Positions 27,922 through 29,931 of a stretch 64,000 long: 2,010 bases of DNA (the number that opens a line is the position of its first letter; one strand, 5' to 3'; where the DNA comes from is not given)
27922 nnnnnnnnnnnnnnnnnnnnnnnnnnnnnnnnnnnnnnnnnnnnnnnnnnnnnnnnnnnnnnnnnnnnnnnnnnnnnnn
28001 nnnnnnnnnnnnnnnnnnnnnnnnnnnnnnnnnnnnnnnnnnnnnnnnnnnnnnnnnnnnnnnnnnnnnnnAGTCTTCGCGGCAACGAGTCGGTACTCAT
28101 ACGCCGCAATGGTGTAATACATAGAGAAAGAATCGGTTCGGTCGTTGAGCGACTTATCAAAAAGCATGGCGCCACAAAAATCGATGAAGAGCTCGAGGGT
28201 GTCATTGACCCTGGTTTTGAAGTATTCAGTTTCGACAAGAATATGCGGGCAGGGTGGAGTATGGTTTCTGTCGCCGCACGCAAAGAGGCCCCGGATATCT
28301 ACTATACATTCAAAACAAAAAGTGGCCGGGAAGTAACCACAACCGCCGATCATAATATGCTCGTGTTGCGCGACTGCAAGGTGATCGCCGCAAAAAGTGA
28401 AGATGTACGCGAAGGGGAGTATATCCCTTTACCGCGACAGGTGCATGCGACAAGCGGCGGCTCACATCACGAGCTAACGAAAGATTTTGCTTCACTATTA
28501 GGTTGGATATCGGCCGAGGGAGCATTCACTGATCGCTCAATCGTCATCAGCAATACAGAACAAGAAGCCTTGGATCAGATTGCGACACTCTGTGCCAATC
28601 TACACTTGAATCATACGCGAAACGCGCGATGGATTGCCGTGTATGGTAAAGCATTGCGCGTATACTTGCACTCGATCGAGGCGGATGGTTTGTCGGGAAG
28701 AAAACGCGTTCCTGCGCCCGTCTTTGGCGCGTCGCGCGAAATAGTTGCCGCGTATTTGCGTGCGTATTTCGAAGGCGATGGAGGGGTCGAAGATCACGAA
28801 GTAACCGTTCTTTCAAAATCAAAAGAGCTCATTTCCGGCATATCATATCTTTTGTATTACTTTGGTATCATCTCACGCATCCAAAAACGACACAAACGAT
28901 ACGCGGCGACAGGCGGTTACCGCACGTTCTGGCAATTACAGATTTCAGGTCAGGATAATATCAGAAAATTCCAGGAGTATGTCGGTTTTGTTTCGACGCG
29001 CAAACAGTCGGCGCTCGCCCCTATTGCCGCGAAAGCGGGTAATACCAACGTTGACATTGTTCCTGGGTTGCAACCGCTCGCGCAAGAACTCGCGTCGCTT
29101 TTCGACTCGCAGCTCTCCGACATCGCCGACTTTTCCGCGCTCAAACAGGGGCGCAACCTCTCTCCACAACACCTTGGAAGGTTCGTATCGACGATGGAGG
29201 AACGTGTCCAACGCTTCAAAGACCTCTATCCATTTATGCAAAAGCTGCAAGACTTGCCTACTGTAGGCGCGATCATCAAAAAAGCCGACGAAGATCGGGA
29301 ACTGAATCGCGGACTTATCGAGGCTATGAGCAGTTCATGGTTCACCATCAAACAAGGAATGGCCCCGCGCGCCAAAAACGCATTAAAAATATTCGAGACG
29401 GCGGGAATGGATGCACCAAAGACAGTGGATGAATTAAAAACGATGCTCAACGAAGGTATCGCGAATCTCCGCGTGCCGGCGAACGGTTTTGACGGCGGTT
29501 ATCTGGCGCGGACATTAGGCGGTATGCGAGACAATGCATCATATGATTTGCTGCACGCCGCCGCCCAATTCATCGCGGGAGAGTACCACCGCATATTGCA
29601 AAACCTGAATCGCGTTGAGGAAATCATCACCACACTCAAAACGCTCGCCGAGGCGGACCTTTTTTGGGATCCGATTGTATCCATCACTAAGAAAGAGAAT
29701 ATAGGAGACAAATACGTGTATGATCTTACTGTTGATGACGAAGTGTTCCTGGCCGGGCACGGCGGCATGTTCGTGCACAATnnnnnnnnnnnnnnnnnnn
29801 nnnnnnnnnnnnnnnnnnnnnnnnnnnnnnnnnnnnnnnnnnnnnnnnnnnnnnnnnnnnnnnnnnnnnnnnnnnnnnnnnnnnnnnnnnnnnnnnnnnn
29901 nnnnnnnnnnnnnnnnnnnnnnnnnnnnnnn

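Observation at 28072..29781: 570-aa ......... intein splitting the Walker A P-loop of VirB4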

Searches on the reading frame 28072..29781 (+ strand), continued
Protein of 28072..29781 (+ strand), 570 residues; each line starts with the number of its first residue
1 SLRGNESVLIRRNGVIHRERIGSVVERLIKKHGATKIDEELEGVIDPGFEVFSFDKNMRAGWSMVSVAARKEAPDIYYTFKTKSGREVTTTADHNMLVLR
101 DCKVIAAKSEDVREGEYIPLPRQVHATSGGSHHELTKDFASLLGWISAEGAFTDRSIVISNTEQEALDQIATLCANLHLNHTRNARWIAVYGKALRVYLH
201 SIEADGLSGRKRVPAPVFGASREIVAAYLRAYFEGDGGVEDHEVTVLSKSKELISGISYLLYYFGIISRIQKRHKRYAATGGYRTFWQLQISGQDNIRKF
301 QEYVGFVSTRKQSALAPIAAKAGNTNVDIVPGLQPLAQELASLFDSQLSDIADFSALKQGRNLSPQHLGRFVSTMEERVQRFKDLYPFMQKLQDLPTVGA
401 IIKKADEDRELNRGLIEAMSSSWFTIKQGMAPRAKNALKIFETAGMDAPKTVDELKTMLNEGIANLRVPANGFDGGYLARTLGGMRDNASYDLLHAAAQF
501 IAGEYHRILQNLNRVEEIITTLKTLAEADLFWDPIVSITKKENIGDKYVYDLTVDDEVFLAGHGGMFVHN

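Call 77: search_dna_similar(query=window:28072-29781:+, collection=phages, mode=protein, max_evalue=0.001, max_rows=15)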
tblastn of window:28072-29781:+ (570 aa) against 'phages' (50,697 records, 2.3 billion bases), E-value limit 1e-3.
Records with a match: 30; places in all: 30; records where one place covers at least 80% of the query: 0.
Best place of each record, by identity: <60% 30.
By first word of the organism name: Staphylococcus 20; Mycobacterium 4; uncultured 1; Bacteriophage 1; Psychrobacillus 1; Enterococcus 1; Yersinia 1; Mammaliicoccus 1.
By host as written in the record: - 7; Mycobacterium smegmatis mc2 155 4; Staphylococcus epidermidis 4; Staphylococcus epidermidis F12 4; Staphylococcus sp. 3; Staphylococcus epidermidis COB-Sec1 2; Psychrobacillus psychrodurans 1; Enterococcus faecium 1; and 4 more.
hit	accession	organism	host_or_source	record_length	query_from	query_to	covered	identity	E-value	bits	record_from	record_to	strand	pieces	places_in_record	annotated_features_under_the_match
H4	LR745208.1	uncultured phage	metagenomic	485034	125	340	38%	32.2%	1e-19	99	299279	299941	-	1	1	record has no annotation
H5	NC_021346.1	Mycobacterium phage Gizmo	Mycobacterium smegmatis mc2 155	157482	45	323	49%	23.1%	1e-3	48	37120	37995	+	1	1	94: portal protein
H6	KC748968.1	Mycobacterium phage Gizmo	Mycobacterium smegmatis mc2 155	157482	45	323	49%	23.1%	1e-3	48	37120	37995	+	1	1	94: portal protein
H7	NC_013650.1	Mycobacterium phage ET08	Mycobacterium smegmatis mc2 155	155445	45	323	49%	23.1%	1e-3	48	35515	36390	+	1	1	79: portal protein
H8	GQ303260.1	Mycobacterium phage ET08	Mycobacterium smegmatis mc2 155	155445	45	323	49%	23.1%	1e-3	48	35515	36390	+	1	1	79: hypothetical protein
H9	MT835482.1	Bacteriophage sp.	human fecal samples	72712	21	315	52%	20.8%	2e-8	64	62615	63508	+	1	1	record has no annotation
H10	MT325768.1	Psychrobacillus phage Perkons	Psychrobacillus psychrodurans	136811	82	331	44%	23.9%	1e-13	81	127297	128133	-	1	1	terminase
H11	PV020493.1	Staphylococcus phage RSM-J51Sa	-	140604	82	315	41%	25.4%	2e-6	57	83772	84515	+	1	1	record has no annotation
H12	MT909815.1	Enterococcus phage iF6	Enterococcus faecium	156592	82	313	41%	24.8%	3e-5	54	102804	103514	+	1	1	UvsW-like ATP-dependent DNA helicase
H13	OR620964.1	Yersinia phage fHe-Yen9-02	Yersinia enterocolitica serotype O:9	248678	135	315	32%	25.9%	2e-5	54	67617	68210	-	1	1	DNA helicase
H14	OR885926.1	Staphylococcus phage 184DA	Staphylococcus sp.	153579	81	266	33%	25.1%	2e-7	60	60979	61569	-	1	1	DNA helicase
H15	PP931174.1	Mammaliicoccus phage MSShimriz1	Mammaliicoccus sciuri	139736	81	266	33%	25.1%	5e-7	59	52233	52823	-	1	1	DNA helicase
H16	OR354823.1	Staphylococcus phage Alsa_4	Staphylococcus sp.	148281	82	273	34%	23.1%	2e-5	54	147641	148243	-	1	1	none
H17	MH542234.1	Staphylococcus phage Terranova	Staphylococcus epidermidis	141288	81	273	34%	22.9%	5e-7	59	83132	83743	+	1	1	intein-containing DNA helicase precursor | DNA helicase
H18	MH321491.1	Staphylococcus phage Twillingate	Staphylococcus epidermidis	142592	81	273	34%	22.9%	5e-7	59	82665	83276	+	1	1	intein-containing DNA helicase precursor | DNA helicase | intein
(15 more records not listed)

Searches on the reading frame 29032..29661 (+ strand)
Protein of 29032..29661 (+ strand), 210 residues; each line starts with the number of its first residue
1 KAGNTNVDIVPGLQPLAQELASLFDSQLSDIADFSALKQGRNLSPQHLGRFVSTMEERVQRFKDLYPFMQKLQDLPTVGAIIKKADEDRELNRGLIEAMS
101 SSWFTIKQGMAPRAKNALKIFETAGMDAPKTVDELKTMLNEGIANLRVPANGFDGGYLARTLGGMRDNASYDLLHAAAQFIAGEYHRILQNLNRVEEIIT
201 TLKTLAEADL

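Call 51: search_protein_families(library=pfam, proteins=[window:29032-29661:+], max_evalue=10)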
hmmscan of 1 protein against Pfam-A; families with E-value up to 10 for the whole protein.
window:29032-29661:+ (210 aa): 2 families
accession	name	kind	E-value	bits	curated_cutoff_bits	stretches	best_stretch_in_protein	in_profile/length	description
PF17835.6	NOG1_N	-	0.049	14.2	22.9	1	36-78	117-159/160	NOG1 N-terminal helical domain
PF07405.16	DUF1506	-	0.26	11.9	25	1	17-43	62-88/127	Protein of unknown function (DUF1506)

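Call 59: predict_structure(alignment_id=A2)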
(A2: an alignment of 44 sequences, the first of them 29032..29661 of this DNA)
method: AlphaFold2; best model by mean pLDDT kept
length: 210 residues; sequences in the alignment: 44
mean_pLDDT: 93.4   pTM: 0.86
mean pLDDT of the five models: 93.4, 93.3, 92.4, 91.8, 91.2
residues with pLDDT >= 90: 175; 70-90: 27; 50-70: 4; < 50: 4
segments of 3 or more residues with pLDDT < 50: 1-3
pLDDT, mean of each block of 10 residues (from residue 1): 62 96 96 97 96 98 98 98 98 98 97 97 97 96 92 82 83 96 97 98 91
secondary structure, 60 per line:
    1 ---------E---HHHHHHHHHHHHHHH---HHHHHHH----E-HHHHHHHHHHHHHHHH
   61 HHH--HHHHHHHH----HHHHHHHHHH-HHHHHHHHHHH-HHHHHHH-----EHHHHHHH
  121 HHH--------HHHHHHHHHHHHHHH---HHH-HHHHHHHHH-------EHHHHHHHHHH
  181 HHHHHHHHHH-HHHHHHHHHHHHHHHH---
elements in order: H14-28 H32-38 H45-63 H66-73 H78-87 H89-99 H101-107 H114-123 H132-146 H154-162 H171-190 H192-207

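Call 73: fold_search(model_id=the predicted structure, library=viral)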
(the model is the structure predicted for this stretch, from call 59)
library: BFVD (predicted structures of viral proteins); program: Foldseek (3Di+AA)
matches with E <= 10: 214; with E <= 0.001: 0
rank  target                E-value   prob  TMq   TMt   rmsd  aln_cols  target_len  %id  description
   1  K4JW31                5.5e-01  0.14  0.23  0.17  20.9       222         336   11  Uncharacterized protein [Caulobacter phage CcrColossus]
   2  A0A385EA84            5.5e-01  0.13  0.21  0.21  21.4       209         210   13  Uncharacterized protein [Caulobacter phage CcrPW]
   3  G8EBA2                7.8e-01  0.06  0.15  0.16  24.1       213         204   12  (no name in the UniProt tables at hand)
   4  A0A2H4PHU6            8.2e-01  0.06  0.16  0.08  21.7       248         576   13  (no name in the UniProt tables at hand)
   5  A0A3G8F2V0            8.6e-01  0.23  0.32  0.20  12.4       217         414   13  Putative DNA transfer protein [Escherichia phage Skarpretter]
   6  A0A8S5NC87            1.0e+00  0.11  0.20  0.21  15.8       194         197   14  Uncharacterized protein [Siphoviridae sp. ctwWa4]
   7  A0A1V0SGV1            1.2e+00  0.11  0.18  0.09  14.3       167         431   10  Uncharacterized protein [Hokovirus HKV1]
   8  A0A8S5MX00            1.2e+00  0.06  0.16  0.17  20.6       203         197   11  Uncharacterized protein [Myoviridae sp. ct3wi9]
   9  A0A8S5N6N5            1.3e+00  0.08  0.22  0.12  38.5       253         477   11  STRUCTURAL MAINTENANCE OF CHROMOSOMES PROTEIN [Siphoviridae sp. ctfWC31]
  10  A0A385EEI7            1.4e+00  0.10  0.25  0.20  23.4       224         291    9  Uncharacterized protein [Caulobacter phage CcrBL9]
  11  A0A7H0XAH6            1.7e+00  0.08  0.20  0.23  18.7       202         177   16  (no name in the UniProt tables at hand)
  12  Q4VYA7                1.8e+00  0.06  0.20  0.17  23.0       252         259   14  (no name in the UniProt tables at hand)
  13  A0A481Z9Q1            2.0e+00  0.08  0.20  0.16  17.4       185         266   15  Uncharacterized protein [Pithovirus LCPAC304]
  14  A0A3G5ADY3            2.0e+00  0.07  0.21  0.18  14.9       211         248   13  Putative ORFan [Satyrvirus sp.]
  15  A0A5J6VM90            2.0e+00  0.02  0.13  0.12  18.9       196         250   13  Uncharacterized protein [Megaviridae environmental sample]
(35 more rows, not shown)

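Call 74: search_protein_families(library=ncbifam, proteins=[window:29071-29649:+], max_evalue=1)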
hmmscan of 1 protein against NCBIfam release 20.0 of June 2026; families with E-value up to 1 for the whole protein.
window:29071-29649:+ (193 aa): 2 families
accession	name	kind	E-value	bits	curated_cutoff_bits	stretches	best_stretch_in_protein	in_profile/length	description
NF050090.1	AlifAldimDhtsOxdA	equivalog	0.015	14.7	600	1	33-76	126-166/349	aliphatic aldoxime dehydratase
NF007197.1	PRK09618.1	equivalog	0.12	12.4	129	1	15-89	53-113/138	flagellar hook assembly protein FlgD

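Call 75: search_solved_structures(query=window:29071-29649:+, max_evalue=10)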
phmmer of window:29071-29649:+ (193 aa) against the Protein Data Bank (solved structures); distinct sequences matched with E-value up to 10: 1.
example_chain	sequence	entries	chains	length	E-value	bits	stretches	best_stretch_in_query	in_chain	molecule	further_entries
3h0l_C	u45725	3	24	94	1.2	12.2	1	3-59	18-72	Glutamyl-tRNA(Gln) amidotransferase subunit C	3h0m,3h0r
